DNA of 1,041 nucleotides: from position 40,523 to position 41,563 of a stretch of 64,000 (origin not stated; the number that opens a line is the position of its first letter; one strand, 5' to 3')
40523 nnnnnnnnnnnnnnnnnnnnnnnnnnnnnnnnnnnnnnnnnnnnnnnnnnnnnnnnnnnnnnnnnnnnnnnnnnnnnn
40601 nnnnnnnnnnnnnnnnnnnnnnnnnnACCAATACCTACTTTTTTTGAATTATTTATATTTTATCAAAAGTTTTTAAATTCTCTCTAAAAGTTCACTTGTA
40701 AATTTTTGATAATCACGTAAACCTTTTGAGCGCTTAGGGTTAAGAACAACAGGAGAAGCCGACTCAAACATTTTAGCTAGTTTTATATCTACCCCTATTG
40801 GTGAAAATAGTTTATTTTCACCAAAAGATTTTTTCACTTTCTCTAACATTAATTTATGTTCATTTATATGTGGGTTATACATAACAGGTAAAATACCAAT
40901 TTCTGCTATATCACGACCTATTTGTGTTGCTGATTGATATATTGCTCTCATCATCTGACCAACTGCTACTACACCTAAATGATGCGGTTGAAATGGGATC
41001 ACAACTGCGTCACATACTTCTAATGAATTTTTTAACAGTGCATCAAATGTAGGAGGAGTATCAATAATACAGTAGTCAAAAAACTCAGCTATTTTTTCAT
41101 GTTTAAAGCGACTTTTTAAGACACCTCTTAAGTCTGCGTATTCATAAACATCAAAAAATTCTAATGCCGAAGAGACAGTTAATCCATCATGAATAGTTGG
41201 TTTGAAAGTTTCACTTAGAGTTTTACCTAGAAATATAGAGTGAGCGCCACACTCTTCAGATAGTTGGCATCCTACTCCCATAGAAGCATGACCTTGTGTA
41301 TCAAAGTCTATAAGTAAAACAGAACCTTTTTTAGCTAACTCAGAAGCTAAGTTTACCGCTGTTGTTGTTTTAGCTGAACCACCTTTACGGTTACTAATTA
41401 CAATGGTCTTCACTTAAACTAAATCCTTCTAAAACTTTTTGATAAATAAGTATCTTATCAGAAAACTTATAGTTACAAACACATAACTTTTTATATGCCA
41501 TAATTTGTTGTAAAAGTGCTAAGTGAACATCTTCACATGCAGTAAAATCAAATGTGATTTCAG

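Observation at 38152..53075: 17-gene single-strand chemosensory block that looks built for a cytoplasmic receptor array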

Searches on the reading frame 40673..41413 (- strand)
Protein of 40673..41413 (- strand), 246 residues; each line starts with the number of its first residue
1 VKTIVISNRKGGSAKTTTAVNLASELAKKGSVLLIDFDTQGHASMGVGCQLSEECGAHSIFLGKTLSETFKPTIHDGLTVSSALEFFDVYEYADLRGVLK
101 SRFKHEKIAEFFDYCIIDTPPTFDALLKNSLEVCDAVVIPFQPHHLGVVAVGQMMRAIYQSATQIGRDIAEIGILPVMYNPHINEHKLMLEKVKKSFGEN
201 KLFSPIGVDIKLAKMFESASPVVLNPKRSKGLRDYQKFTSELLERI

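Call 4: search_protein_families(library=pfam, proteins=[window:40673-41413:-], max_evalue=0.01)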
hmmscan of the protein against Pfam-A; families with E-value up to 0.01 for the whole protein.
window:40673-41413:- (246 aa): 5 families
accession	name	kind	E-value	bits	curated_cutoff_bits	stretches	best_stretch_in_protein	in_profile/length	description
PF13614.12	AAA_31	-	4.5e-29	102.1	27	1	1-164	1-170/177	AAA domain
PF01656.29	CbiA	-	4.9e-14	52.8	25.4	1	4-221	1-124/125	CobQ/CobB/MinD/ParA nucleotide binding domain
PF10609.15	ParA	-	3.2e-09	37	27.1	1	2-240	4-243/246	NUBPL iron-transfer P-loop NTPase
PF09140.17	MipZ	-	7.7e-09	35.7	20.7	1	3-41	2-41/262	ATPase MipZ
PF02374.21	ArsA_ATPase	-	0.0063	16.2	24.3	0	3-35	3-35/305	Anion-transporting ATPase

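Call 7: search_protein_families(library=ncbifam, proteins=[window:40673-41413:-], max_evalue=0.01)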
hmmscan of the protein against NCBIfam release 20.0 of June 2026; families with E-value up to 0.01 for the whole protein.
window:40673-41413:- (246 aa): 14 families
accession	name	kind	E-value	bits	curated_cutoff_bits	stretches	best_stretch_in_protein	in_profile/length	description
NF041546.1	ParA_partition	equivalog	6.9e-22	78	180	2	3-45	1-44/203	ParA family partition ATPase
TIGR03453.1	partition_RepA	equivalog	9.3e-13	47.8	348.45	2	3-49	106-153/387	plasmid partitioning protein RepA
NF041283.1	PrgP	equivalog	7.5e-12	45.2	400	1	2-206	3-221/297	ParA superfamily DNA segregation protein PrgP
TIGR01007.1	eps_fam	subfamily_domain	1.5e-08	34.5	108.05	1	1-122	17-138/204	polysaccharide biosynthesis tyrosine autokinase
TIGR01968.1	minD_bact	equivalog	1.6e-08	34.2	212.9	1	2-39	2-40/261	septum site-determining protein MinD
NF010443.0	PRK13869.1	subfamily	5e-08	32.1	446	1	2-155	122-295/405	plasmid-partitioning protein RepA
TIGR03371.1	cellulose_yhjQ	equivalog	8.6e-08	32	157.85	1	1-160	1-163/246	cellulose biosynthesis protein BcsQ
TIGR01969.1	minD_arch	subfamily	1.9e-06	27.2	201.75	1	3-242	2-230/251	cell division ATPase MinD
NF010259.0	PRK13705.1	equivalog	0.00011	21.3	725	1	4-140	109-263/388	plasmid-partitioning protein SopA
NF047398.1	AAA_KGGVGR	domain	0.00022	21.6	90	1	1-38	2-40/190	KGGVGR-motif variant AAA ATPase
NF041136.1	MrpORP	equivalog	0.00029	20.2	450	1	3-43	7-48/365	iron-sulfur cluster carrier protein MrpORP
NF008669.0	PRK11670.1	equivalog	0.00059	18.8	348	1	3-43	109-150/369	iron-sulfur cluster carrier protein ApbC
NF008079.0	PRK10818.1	equivalog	0.0014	18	508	1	2-39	3-41/270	septum site-determining protein MinD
NF053621.1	ATPseBagBMYCTU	equivalog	0.0028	16.8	521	0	3-47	13-60/371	ATPase BagB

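Call 61: search_solved_structures(query=window:40673-41413:-, max_evalue=0.00001, show_alignments=1)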
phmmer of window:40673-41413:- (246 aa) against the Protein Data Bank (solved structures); distinct sequences matched with E-value up to 0.00001: 15.
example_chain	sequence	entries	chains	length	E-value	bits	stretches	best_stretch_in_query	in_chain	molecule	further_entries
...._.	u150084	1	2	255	1.3e-22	83.6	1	3-245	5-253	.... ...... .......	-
1wcv_1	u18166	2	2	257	2.7e-22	82.6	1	2-246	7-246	SEGREGATION PROTEIN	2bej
6iub_A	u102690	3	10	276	4.3e-22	81.9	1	3-244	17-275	SpoOJ regulator (Soj)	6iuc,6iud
2bek_A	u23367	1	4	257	3.5e-21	78.9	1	2-246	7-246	SEGREGATION PROTEIN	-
8jmj_A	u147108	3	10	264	4.8e-21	78.5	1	3-244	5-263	SpoOJ regulator (Soj)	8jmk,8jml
4pfs_A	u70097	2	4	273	2.3e-20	76.2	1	3-243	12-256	Cobyrinic Acid a,c-diamide synthase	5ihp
5if9_A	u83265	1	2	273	2.4e-20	76.2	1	3-243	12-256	Cobyrinic Acid a,c-diamide synthase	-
6non_A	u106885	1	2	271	1e-12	51.2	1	1-176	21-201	Cobyrinic acid ac-diamide synthase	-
6noo_A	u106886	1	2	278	1.1e-12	51.1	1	1-176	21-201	Maintenance of carboxysome positioning A protein, MCDA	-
7dut_A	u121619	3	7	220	9.4e-12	48.1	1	4-154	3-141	SOJ protein (Soj)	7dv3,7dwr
6nop_B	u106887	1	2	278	1.5e-11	47.4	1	1-176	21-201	Cobyrinic acid ac-diamide synthase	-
3k9g_A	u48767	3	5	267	2.6e-10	43.3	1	2-144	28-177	PF-32 protein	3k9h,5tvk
7npd_A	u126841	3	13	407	5.1e-09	39.1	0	75-200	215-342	Walker A-type ATPase | AAA family ATPase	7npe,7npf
4dzz_A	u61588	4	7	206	1.9e-06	30.7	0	1-40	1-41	Plasmid partitioning protein ParF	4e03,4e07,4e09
5u1g_D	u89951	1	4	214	2.1e-06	30.6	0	1-40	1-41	ParA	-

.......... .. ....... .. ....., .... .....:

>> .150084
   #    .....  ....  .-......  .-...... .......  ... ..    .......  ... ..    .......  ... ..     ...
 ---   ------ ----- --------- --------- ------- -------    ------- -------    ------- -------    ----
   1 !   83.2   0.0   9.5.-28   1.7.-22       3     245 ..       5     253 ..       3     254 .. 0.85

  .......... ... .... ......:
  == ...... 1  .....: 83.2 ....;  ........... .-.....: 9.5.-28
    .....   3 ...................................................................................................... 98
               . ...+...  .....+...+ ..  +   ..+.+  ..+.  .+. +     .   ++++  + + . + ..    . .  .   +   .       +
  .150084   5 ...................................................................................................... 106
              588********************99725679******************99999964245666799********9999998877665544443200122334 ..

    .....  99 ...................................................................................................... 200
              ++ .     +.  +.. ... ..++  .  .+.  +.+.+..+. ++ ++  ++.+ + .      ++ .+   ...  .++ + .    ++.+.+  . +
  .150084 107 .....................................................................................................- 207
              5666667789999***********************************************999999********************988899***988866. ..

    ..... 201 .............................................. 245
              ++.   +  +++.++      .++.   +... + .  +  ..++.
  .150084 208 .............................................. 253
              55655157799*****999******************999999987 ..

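Call 74: find_homologous_proteins(query=window:40673-41413:-, max_evalue=1e-10)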
Query window:40673-41413:- (246 aa): 620 proteins with E <= 1e-10 among 1633 candidates; the best 120 are listed.
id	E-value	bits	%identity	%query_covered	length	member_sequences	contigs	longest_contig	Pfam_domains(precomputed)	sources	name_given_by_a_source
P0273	1.2e-158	544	100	100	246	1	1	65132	PF10609.16,PF01656.30,PF13614.13,PF09140.18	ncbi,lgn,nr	ncbi:MAG: AAA family ATPase [Helicobacteraceae bacterium]|nr:AAA family ATPase [Helicobacteraceae ba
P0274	1.0e-130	452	83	100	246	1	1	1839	PF10609.16,PF01656.30,PF13614.13,PF09140.18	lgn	-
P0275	6.3e-130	450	82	100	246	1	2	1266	PF10609.16,PF01656.30,PF13614.13,PF09140.18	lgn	-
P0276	8.3e-130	449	81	100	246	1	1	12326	PF10609.16,PF01656.30,PF13614.13,PF09140.18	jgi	jgi:chromosome partitioning protein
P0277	2.9e-127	441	82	100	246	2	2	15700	PF10609.16,PF01656.30,PF13614.13,PF09140.18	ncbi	-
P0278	4.5e-127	440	81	100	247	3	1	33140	PF10609.16,PF01656.30,PF13614.13,PF09140.18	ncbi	-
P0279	3.8e-125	434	78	100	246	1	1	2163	PF10609.16,PF01656.30,PF13614.13,PF09140.18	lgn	-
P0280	1.2e-124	432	77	100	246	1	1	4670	PF10609.16,PF01656.30,PF13614.13,PF09140.18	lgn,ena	-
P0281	5.7e-124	430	78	100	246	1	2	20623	PF10609.16,PF01656.30,PF13614.13,PF09140.18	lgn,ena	-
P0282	7.2e-124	430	78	100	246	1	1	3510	PF10609.16,PF01656.30,PF13614.13,PF09140.18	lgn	-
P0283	7.8e-124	430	78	100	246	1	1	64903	PF10609.16,PF01656.30,PF13614.13,PF09140.18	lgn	-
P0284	2.0e-123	428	79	100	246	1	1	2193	PF10609.16,PF01656.30,PF13614.13,PF09140.18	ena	-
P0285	2.0e-123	428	78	100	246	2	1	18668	PF10609.16,PF01656.30,PF13614.13,PF09140.18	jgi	jgi:chromosome partitioning protein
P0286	2.1e-123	428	78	100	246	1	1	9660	PF10609.16,PF01656.30,PF13614.13,PF09140.18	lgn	-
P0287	3.5e-123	427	78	100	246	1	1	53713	PF10609.16,PF01656.30,PF13614.13,PF09140.18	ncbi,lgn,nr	ncbi:MAG: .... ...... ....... [Campylobacterota bacterium]|nr:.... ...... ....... [Campylobacterota 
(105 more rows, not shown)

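Call 75: find_encoding_contigs(protein=P0278, flank=10000, max_places=3)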
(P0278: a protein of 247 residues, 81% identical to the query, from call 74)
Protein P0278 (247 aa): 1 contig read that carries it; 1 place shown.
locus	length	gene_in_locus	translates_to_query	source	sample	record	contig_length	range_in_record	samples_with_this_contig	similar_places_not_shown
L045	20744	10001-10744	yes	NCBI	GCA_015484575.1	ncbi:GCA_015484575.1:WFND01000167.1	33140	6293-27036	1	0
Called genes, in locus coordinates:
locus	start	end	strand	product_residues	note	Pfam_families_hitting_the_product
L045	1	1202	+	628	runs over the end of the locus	PF00015:MCPsignal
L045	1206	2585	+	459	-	PF01584:CheW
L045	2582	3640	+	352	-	PF00072:Response_reg, PF01339:CheB_methylest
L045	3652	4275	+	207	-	PF13646:HEAT_2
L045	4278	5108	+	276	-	PF01739:CheR, PF08242:Methyltransf_12 (faint), PF13649:Methyltransf_25 (faint)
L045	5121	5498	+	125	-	PF00072:Response_reg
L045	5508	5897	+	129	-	-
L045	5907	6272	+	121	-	PF00072:Response_reg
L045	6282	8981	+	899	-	PF01627:Hpt, PF02895:H-kinase_dim, PF02518:HATPase_c, PF01584:CheW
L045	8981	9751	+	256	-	PF01584:CheW, PF13682:CZB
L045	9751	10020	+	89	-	-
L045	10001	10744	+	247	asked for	PF01656:CbiA, PF09140:MipZ (faint), PF10609:ParA, PF13614:AAA_31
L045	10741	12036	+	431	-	PF00072:Response_reg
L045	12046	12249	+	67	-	-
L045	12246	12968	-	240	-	PF02348:CTP_transf_3, PF12804:NTP_transf_3 (weak)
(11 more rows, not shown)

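Call 76: find_encoding_contigs(protein=P0277, flank=10000, max_places=3)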
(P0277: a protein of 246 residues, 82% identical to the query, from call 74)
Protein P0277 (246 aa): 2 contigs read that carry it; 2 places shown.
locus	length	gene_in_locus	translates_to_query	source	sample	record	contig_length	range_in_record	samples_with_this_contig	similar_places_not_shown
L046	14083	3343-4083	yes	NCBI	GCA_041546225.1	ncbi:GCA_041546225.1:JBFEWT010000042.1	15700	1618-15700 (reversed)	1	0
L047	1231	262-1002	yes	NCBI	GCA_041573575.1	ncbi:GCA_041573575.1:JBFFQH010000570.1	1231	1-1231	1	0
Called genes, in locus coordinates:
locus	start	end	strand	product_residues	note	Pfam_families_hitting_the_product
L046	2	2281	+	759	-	?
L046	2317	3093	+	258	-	PF01584:CheW, PF13682:CZB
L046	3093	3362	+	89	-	-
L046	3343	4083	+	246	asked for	PF01656:CbiA, PF09140:MipZ, PF10609:ParA, PF13614:AAA_31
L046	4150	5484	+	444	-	PF00072:Response_reg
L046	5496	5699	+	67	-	-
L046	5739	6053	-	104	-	-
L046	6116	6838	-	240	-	PF02348:CTP_transf_3, PF12804:NTP_transf_3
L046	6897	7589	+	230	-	PF05175:MTS, PF13847:Methyltransf_31, PF13649:Methyltransf_25 (faint)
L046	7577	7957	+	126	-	PF03692:CxxCxxCC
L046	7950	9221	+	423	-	PF13428:TPR_14 (faint), PF14559:TPR_19 (faint)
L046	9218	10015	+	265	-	PF00218:IGPS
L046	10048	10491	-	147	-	PF09424:YqeY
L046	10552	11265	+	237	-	PF02107:FlgH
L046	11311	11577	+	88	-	PF00708:Acylphosphatase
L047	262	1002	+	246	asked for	PF01656:CbiA, PF09140:MipZ, PF10609:ParA, PF13614:AAA_31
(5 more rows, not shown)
